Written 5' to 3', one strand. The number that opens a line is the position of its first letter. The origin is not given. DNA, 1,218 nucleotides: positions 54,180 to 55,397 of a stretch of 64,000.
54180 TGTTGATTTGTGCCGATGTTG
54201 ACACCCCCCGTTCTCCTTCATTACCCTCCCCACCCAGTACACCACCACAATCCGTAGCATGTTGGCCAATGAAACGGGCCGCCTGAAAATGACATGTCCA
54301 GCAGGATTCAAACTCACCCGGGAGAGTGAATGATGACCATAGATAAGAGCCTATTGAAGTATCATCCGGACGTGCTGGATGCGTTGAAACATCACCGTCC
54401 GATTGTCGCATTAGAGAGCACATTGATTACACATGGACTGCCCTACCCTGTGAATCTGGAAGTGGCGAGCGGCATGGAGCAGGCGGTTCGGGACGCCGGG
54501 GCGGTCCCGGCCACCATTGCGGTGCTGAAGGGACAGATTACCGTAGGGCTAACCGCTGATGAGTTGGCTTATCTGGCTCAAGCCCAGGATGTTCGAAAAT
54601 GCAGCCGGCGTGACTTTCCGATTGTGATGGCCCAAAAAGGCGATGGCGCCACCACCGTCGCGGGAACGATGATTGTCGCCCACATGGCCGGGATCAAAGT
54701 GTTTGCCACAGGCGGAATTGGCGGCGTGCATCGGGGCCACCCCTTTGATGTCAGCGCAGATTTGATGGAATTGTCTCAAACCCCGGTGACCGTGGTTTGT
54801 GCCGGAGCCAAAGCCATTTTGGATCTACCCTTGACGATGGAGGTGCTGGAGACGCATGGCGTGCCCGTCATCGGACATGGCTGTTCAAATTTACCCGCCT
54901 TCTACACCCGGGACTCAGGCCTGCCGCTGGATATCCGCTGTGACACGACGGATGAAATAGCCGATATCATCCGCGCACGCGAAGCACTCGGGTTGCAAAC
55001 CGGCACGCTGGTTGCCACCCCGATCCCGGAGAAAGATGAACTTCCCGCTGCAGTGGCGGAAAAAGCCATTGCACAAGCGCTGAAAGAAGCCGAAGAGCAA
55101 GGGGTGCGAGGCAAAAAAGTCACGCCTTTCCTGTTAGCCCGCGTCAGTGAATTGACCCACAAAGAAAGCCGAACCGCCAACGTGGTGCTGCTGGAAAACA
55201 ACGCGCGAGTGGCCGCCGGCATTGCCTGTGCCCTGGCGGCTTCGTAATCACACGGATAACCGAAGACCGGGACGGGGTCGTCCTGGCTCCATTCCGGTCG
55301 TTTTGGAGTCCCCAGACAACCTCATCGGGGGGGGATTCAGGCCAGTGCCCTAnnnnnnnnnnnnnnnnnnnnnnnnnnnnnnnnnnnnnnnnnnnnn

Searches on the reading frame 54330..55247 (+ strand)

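Call 91: search_protein_families(library=pfam, proteins=[window:54330-55247:+], max_evalue=0.0001)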
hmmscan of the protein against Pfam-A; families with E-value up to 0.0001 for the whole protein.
window:54330-55247:+ (305 aa): 1 family
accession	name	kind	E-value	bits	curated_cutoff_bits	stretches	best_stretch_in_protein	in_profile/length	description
PF04227.17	Indigoidine_A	-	8e-126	419.7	25.2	1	15-300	2-290/291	Indigoidine synthase A like protein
